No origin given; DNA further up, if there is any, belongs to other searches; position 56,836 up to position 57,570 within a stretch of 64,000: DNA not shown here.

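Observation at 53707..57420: Array of seven VirB2/TrbC-like pilin paralogs with hypervariable N-terminal ectodomains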

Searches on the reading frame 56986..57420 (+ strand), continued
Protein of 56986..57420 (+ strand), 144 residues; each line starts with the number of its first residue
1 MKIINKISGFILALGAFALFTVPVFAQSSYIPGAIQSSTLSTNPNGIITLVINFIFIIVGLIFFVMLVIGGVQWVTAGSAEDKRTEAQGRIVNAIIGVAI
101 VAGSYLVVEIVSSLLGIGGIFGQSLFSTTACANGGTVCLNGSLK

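Call 56: find_related_loci(query=A2, collection=genome_contigs, flank=10000)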
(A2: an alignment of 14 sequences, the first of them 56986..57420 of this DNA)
Query A2 (144 aa) in genome_contigs; peptide patterns used: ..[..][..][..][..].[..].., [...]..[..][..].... (x = any residue, [..] = any of these).
565 stretches matched a pattern; 11 encode a relative of the query (tblastn E <= 1e-3); 11 distinct loci.
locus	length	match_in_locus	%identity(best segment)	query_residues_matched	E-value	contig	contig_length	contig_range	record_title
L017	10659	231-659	76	1-144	4e-60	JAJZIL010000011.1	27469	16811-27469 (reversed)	MAG: bacterium isolate LSA3.bin44 NODE_2566_length_27469_cov_1.914491, whole genome shotgun sequence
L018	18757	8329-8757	69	2-143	5e-49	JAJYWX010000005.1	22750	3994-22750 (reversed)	MAG: bacterium isolate FK3.bin15 NODE_4434_length_22750_cov_2.648323, whole genome shotgun sequence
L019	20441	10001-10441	66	2-143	1e-47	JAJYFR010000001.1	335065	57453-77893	MAG: bacterium isolate DBS1-2.bin54 NODE_14_length_335065_cov_2.844906, whole genome shotgun sequence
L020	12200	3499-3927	55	1-142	1e-46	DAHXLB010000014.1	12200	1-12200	MAG TPA_asm: bacterium isolate clean1586 k141_1488556, whole genome shotgun sequence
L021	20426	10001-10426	54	1-142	5e-45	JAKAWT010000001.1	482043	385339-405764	MAG: bacterium isolate YP4.bin81 NODE_7_length_482043_cov_12.846384, whole genome shotgun sequence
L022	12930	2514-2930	57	2-143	1e-43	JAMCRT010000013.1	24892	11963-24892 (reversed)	MAG: Patescibacteria group bacterium isolate FK_Sedi_A_Bin.248 NODE_4252_length_24892_cov_3.80759, whole genome shotgun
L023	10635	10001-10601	54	1-140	5e-41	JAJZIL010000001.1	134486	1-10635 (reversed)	MAG: bacterium isolate LSA3.bin44 NODE_79_length_134486_cov_2.034914, whole genome shotgun sequence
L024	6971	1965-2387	48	2-139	1e-36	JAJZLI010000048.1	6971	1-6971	MAG: bacterium isolate MAS3.bin101 NODE_21593_length_6971_cov_1.501023, whole genome shotgun sequence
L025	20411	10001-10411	48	6-139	7e-35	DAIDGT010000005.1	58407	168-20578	MAG TPA_asm: bacterium isolate clean329 NODE_5_length_58407_cov_4.633328, whole genome shotgun sequence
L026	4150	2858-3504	45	28-119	1e-16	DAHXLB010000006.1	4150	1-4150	MAG TPA_asm: bacterium isolate clean1586 k141_1374502, whole genome shotgun sequence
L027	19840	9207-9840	35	24-122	7e-14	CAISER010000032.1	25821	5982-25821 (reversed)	Candidatus Collierbacteria bacterium isolate LaPlata_bin-1578 genome assembly, contig: bin-1578:32/43, whole genome shot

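Call 59: search_protein_families(library=pfam, proteins=[L027:10330-13146:+, L027:13191-14984:+, L027:14995-17277:-, L027:244-2196:-, L027:5571-6281:+, L027:6518-7630:-, L027:17362-18249:+, L027:18251-18904:+, L027:18933-19839:+, L027:2366-3007:-], max_evalue=0.001)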
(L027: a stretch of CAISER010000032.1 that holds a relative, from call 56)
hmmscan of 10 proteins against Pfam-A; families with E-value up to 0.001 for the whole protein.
L027:10330-13146:+ (938 aa): 0 families

L027:13191-14984:+ (597 aa): 0 families

L027:14995-17277:- (760 aa): 0 families

L027:244-2196:- (650 aa): 0 families

L027:5571-6281:+ (236 aa): 1 family
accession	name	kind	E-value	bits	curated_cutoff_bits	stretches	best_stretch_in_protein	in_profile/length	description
PF01255.24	Prenyltransf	-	3.9e-71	239.5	27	1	11-228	1-219/219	Putative undecaprenyl diphosphate synthase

L027:6518-7630:- (370 aa): 1 family
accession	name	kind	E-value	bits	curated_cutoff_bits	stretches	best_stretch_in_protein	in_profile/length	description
PF00348.22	polyprenyl_synt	-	5e-51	173.8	27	1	49-317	2-250/251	Polyprenyl synthetase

L027:17362-18249:+ (295 aa): 1 family
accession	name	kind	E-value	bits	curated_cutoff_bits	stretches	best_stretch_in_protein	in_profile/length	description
PF12666.12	PrgI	-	4.7e-08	33.9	27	1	8-90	3-88/91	PrgI family protein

L027:18251-18904:+ (217 aa): 0 families

L027:18933-19839:+ (302 aa): 1 family
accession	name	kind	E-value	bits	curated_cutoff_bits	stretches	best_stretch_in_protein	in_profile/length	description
PF03135.19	CagE_TrbE_VirB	-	0.00039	20.9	21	0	140-212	121-196/204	CagE, TrbE, VirB family, component of type IV transporter system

L027:2366-3007:- (213 aa): 0 families

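Call 80: search_protein_families(library=pfam, alignment_id=A4, max_evalue=0.01)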
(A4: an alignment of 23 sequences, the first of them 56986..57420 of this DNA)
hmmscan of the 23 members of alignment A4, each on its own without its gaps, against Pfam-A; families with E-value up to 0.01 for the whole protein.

A. member 1, window:56986-57420:+ (144 aa): 2 families
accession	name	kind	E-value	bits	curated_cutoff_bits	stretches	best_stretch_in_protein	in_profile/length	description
PF18895.5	T4SS_pilin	-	3e-10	40.5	26.6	1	43-103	4-63/71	Type IV secretion system pilin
PF19607.4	DUF6112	-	0.0041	17.3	25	1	48-106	16-75/88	Family of unknown function (DUF6112)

B. families by the number of members that match (of 23 scanned): 8 families
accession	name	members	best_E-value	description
PF18895.5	T4SS_pilin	23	6.6e-12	Type IV secretion system pilin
PF04956.18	TrbC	3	2.8e-06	TrbC/VIRB2 pilin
PF06664.17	WLS-like_TM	2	0.0012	Wntless-like, transmembrane domain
PF02322.20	Cyt_bd_oxida_II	2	0.0024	Cytochrome bd terminal oxidase subunit II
PF07884.19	VKOR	2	0.0025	Vitamin K epoxide reductase family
PF19607.4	DUF6112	2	0.0041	Family of unknown function (DUF6112)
PF09852.15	DUF2079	1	0.0011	Predicted membrane protein (DUF2079)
PF13197.11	DUF4013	1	0.0041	Protein of unknown function (DUF4013)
